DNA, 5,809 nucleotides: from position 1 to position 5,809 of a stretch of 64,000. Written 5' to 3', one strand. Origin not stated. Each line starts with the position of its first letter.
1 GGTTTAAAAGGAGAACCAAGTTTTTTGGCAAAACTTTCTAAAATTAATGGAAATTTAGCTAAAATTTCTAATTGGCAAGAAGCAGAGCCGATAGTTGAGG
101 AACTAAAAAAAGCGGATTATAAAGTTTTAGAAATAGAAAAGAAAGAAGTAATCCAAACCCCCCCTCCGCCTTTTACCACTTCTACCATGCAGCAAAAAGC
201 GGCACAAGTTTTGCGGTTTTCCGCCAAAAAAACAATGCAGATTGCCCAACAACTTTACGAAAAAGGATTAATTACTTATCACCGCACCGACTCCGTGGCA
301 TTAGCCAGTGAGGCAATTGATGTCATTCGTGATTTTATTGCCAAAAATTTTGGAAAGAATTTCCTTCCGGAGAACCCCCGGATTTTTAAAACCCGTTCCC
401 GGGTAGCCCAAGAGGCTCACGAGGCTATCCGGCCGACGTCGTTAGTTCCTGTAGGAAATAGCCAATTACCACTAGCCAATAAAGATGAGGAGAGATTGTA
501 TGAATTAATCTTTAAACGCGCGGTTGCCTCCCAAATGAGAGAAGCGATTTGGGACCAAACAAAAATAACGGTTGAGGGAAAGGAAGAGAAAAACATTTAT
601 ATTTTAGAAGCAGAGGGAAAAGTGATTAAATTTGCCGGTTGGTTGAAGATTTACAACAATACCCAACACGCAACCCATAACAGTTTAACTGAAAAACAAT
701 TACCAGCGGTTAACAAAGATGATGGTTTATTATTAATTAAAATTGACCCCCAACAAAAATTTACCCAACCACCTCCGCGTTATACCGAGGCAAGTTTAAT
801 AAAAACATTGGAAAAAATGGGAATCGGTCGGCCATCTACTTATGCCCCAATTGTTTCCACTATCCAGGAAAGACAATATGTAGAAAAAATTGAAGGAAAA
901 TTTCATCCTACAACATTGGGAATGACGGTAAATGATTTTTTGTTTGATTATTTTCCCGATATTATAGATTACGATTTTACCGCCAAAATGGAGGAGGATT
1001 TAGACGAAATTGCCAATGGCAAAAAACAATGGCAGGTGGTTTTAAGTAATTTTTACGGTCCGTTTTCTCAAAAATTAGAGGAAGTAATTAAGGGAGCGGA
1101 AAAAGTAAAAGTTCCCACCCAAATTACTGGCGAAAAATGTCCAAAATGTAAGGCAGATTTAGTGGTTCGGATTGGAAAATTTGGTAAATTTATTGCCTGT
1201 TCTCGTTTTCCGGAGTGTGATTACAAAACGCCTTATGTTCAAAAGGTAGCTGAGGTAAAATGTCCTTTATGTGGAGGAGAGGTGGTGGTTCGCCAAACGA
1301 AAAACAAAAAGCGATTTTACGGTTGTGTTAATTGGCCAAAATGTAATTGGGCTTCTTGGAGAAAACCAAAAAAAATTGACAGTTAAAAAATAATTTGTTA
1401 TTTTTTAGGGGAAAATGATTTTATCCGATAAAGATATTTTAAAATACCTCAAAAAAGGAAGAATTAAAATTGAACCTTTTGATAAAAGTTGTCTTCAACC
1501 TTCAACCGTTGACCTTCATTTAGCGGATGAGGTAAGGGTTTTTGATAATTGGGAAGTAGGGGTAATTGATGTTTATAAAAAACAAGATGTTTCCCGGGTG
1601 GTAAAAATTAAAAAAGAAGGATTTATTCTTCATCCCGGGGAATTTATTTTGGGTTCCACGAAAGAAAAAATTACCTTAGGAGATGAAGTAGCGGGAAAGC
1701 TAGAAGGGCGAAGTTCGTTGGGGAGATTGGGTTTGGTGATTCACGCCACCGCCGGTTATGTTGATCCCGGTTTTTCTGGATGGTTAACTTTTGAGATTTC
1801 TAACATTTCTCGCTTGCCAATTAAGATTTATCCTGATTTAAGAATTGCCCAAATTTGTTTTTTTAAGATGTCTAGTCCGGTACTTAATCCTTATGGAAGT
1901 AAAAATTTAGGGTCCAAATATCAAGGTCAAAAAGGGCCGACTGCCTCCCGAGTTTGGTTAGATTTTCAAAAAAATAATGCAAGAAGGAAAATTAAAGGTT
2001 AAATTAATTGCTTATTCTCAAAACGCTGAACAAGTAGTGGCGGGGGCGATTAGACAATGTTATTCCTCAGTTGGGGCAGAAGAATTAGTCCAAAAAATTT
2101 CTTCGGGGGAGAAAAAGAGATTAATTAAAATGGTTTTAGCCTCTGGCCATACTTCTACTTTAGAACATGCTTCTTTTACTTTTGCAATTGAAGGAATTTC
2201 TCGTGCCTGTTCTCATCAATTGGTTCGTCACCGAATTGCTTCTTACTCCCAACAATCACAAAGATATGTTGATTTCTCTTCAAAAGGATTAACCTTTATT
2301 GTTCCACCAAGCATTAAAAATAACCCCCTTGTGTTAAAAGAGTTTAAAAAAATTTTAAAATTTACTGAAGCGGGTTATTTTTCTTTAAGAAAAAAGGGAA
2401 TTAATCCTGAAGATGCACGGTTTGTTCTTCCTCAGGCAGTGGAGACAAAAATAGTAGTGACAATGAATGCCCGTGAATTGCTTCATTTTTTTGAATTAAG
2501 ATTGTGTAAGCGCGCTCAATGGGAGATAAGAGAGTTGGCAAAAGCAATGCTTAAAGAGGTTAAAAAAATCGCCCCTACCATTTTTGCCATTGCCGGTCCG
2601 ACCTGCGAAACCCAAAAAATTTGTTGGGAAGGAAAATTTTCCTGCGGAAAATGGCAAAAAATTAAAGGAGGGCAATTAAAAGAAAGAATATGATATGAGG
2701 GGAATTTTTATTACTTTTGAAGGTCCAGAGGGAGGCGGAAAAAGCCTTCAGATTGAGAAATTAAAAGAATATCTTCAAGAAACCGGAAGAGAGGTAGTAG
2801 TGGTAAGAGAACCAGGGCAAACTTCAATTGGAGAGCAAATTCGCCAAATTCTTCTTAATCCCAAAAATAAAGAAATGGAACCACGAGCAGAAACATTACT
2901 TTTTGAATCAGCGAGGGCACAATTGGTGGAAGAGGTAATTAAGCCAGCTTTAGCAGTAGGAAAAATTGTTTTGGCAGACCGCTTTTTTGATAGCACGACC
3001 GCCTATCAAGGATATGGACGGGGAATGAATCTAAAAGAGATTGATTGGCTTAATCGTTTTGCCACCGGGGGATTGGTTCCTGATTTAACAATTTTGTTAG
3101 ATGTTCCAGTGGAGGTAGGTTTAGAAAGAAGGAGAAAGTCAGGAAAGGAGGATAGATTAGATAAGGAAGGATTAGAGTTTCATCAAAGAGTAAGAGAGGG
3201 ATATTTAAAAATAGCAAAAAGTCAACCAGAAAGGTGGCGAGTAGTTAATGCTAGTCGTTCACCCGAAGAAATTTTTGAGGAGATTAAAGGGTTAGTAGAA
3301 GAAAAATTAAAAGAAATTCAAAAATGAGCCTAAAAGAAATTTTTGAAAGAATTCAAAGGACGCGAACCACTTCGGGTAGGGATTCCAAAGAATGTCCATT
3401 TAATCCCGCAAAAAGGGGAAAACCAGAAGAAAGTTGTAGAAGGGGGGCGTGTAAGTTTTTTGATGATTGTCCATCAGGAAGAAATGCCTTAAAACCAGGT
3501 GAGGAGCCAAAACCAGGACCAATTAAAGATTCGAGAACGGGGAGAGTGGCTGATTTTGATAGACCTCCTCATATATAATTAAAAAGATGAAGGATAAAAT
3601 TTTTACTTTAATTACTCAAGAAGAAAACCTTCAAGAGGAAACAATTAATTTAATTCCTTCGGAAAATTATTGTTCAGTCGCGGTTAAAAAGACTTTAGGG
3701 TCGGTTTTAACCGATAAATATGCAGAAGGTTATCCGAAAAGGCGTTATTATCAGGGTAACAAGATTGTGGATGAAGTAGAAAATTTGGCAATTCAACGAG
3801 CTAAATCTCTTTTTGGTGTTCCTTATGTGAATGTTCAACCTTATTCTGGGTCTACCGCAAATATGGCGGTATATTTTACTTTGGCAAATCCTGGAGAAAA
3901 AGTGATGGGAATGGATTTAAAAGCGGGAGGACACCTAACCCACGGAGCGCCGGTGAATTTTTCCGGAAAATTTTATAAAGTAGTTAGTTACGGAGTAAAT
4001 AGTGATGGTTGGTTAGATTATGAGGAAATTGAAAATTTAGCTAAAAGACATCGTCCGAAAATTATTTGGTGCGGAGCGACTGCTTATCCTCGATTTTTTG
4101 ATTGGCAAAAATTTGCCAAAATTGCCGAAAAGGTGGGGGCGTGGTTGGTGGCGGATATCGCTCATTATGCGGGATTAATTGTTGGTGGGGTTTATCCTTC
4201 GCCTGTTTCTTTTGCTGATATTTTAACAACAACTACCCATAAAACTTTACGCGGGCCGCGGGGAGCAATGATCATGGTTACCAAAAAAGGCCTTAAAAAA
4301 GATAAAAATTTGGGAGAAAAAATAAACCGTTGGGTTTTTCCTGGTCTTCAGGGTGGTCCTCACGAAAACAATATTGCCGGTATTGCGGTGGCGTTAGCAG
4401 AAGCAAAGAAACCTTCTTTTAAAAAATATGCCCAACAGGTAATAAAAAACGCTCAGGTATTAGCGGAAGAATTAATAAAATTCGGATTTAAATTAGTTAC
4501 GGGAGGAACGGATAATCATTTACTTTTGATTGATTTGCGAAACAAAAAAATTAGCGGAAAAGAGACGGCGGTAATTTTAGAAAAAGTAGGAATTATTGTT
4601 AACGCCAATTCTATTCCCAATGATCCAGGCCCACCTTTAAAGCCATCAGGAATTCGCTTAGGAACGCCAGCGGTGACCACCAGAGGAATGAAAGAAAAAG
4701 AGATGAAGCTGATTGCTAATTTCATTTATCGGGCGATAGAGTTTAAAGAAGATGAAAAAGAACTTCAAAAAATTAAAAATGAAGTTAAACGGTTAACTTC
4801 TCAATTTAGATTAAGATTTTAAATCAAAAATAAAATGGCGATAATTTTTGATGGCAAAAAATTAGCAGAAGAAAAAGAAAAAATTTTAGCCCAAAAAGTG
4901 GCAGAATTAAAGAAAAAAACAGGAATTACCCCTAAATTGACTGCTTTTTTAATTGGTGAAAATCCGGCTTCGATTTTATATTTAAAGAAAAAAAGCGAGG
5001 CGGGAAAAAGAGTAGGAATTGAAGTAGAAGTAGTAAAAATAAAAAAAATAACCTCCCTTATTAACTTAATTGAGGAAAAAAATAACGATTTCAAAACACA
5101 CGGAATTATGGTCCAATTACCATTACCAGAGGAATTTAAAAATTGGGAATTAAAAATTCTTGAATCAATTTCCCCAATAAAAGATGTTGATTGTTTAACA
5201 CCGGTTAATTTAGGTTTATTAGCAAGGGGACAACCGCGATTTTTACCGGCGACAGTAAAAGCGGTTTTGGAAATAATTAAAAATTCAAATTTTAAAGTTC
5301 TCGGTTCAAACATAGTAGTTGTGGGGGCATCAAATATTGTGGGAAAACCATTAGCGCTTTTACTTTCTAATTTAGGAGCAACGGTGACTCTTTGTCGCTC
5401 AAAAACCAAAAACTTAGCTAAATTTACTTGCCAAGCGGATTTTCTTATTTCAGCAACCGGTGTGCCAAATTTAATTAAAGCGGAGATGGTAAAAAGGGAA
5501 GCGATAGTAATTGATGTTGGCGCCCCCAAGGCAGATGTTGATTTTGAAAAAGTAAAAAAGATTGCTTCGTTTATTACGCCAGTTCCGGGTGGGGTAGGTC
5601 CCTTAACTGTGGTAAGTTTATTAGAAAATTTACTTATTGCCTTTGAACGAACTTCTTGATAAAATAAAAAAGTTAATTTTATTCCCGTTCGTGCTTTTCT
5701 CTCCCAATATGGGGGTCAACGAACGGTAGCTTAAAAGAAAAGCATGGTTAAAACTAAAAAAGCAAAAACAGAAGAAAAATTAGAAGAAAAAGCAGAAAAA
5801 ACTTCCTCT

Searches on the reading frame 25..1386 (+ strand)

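Call 45: search_protein_families(library=pfam, proteins=[window:25-1386:+], max_evalue=0.001)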
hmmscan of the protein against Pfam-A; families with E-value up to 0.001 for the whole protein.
window:25-1386:+ (453 aa): 4 families
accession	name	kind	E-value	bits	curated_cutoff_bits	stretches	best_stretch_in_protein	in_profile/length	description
PF01131.25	Topoisom_bac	-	9.9e-101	338.1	35.1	1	12-340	88-410/411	DNA topoisomerase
PF01396.24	Zn_ribbon_Top1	-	8.5e-27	93.1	32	2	369-403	1-35/39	Topoisomerase DNA binding C4 zinc finger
PF23548.1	Zn_ribbon_FGT1_2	-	6.1e-05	23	27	0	362-381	13-32/35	FORGETTER1 second zinc ribbon domain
PF03811.18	Zn_ribbon_InsA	-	7.4e-05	22.8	26.1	0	371-385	7-21/35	InsA N-terminal domain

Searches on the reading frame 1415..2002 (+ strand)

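Call 45: search_protein_families(library=pfam, proteins=[window:1415-2002:+], max_evalue=0.001)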
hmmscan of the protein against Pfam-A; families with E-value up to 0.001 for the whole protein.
window:1415-2002:+ (195 aa): 4 families
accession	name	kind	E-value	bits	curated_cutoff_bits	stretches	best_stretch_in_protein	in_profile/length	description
PF22769.1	DCD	-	2e-46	158.3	27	1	2-152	1-153/153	dCTP deaminase-like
PF00692.24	dUTPase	-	1.6e-08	34.8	22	1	70-161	24-113/129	dUTPase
PF06559.16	DCD_N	-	3.9e-07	30.5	21.4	1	2-150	4-161/164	2'-deoxycytidine 5'-triphosphate deaminase (DCD) N-terminal domain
PF22569.1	DCD_C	-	8.7e-07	28.9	22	1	52-173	59-185/192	2'-deoxycytidine 5'-triphosphate deaminase (DCD), C-terminal domain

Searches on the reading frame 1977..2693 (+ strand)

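Call 45: search_protein_families(library=pfam, proteins=[window:1977-2693:+], max_evalue=0.001)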
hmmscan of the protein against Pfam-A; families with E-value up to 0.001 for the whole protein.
window:1977-2693:+ (238 aa): 1 family
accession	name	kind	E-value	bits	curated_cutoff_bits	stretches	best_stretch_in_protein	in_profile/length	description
PF02511.20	Thy1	-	1.1e-75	254.1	24.8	1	9-201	1-191/191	Thymidylate synthase complementing protein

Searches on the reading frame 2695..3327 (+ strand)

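Call 45: search_protein_families(library=pfam, proteins=[window:2695-3327:+], max_evalue=0.001)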
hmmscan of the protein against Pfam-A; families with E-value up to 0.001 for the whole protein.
window:2695-3327:+ (210 aa): 3 families
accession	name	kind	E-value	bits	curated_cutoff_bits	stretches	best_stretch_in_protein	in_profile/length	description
PF02223.23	Thymidylate_kin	-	1.1e-52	178.9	27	1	8-197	1-185/185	Thymidylate kinase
PF13521.12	AAA_28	-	7.7e-05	23.4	27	1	6-169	2-145/164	AAA domain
PF13401.12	AAA_22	-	0.00014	22.6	27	1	5-79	7-81/130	AAA domain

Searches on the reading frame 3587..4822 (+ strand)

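Call 45: search_protein_families(library=pfam, proteins=[window:3587-4822:+], max_evalue=0.001)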
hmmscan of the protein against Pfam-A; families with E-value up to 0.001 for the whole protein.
window:3587-4822:+ (411 aa): 2 families
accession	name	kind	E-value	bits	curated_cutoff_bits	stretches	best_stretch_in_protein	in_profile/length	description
PF00464.25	SHMT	-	3.1e-154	513.8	27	1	3-380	6-399/399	Serine hydroxymethyltransferase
PF00155.27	Aminotran_1_2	-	6.2e-08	32.7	19.7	1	51-368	34-354/361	Aminotransferase class I and II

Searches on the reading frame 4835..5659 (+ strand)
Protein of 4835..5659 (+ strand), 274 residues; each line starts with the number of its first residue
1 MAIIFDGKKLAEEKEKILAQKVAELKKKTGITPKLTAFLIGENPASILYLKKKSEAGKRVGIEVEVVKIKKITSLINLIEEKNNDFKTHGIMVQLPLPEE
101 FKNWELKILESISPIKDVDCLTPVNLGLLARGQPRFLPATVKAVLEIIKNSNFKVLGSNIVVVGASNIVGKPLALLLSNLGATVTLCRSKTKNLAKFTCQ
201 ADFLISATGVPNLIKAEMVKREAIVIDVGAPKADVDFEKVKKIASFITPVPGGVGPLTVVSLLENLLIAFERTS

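Call 45: search_protein_families(library=pfam, proteins=[window:4835-5659:+], max_evalue=0.001)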
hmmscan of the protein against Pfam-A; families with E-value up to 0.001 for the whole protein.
window:4835-5659:+ (274 aa): 2 families
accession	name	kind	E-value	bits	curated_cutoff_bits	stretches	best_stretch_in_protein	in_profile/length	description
PF02882.25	THF_DHG_CYH_C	-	6.3e-55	185.3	27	1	123-272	2-158/160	Tetrahydrofolate dehydrogenase/cyclohydrolase, NAD(P)-binding domain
PF00763.28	THF_DHG_CYH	-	1.8e-27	96.3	32.8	1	6-119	2-115/115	Tetrahydrofolate dehydrogenase/cyclohydrolase, catalytic domain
